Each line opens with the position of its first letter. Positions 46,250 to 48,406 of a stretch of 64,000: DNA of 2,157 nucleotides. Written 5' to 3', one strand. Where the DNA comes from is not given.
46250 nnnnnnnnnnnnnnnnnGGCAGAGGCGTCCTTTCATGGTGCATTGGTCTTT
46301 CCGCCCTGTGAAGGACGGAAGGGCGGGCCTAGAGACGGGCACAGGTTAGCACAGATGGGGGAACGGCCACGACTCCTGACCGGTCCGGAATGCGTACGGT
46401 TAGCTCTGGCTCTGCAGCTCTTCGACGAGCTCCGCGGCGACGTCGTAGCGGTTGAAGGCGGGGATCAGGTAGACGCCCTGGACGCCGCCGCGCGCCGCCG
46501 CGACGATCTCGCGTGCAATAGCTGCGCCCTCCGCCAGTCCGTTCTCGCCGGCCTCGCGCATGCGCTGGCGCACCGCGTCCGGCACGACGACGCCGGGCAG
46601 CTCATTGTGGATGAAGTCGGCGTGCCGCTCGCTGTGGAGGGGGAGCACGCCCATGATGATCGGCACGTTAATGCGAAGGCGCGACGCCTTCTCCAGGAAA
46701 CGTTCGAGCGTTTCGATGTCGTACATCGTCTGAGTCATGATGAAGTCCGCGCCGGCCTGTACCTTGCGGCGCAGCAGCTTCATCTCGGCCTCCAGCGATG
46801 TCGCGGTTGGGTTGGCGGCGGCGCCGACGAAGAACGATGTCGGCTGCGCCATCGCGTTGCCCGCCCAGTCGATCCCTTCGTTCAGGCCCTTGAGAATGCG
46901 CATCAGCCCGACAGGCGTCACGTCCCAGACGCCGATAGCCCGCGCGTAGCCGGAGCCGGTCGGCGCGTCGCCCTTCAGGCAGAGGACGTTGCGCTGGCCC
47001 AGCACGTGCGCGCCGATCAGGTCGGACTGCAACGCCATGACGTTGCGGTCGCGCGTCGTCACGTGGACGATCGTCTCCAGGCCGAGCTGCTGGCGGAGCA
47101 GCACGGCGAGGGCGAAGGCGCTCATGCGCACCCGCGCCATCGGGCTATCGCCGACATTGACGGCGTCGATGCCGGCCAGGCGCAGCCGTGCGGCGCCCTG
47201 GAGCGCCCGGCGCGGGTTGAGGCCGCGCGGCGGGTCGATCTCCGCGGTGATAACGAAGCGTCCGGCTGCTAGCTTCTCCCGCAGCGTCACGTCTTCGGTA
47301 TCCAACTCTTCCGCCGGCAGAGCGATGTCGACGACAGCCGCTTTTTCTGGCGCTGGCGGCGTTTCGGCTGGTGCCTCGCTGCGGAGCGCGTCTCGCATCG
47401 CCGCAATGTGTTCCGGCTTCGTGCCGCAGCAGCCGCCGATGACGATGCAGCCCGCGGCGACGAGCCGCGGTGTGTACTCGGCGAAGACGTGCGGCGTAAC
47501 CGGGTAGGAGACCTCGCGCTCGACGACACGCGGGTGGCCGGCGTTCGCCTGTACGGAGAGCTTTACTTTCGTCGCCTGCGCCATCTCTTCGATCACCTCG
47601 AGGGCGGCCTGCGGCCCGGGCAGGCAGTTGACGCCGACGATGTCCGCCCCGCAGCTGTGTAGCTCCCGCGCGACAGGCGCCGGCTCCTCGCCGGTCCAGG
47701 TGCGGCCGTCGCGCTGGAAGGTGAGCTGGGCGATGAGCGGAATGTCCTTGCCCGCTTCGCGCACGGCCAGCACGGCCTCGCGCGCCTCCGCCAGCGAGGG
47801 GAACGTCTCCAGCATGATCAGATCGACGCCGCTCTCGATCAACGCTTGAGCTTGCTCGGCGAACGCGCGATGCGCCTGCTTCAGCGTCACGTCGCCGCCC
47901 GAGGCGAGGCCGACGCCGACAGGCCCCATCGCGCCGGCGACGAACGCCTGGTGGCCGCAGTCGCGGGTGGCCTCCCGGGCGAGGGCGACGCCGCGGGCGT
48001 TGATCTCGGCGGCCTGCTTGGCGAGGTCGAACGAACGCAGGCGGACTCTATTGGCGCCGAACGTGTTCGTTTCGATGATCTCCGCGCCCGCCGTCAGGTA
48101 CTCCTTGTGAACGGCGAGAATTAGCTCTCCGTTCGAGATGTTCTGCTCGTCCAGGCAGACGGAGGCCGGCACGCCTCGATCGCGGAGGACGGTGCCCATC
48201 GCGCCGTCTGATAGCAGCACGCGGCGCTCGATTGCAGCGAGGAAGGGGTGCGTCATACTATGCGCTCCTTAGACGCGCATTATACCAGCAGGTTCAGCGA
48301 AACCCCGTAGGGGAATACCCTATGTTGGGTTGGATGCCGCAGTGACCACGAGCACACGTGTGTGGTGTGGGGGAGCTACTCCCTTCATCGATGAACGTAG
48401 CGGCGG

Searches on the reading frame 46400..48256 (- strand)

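Call 78: search_protein_families(library=pfam, proteins=[window:46400-48256:-], max_evalue=0.001)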
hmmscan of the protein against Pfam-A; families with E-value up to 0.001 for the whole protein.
window:46400-48256:- (618 aa): 2 families
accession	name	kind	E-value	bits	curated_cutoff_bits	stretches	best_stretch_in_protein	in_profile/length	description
PF02574.22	S-methyl_trans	-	5.3e-71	240.2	22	1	14-291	1-283/283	Homocysteine S-methyltransferase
PF02219.23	MTHFR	-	4.5e-35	121.8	24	1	325-612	2-284/287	Methylenetetrahydrofolate reductase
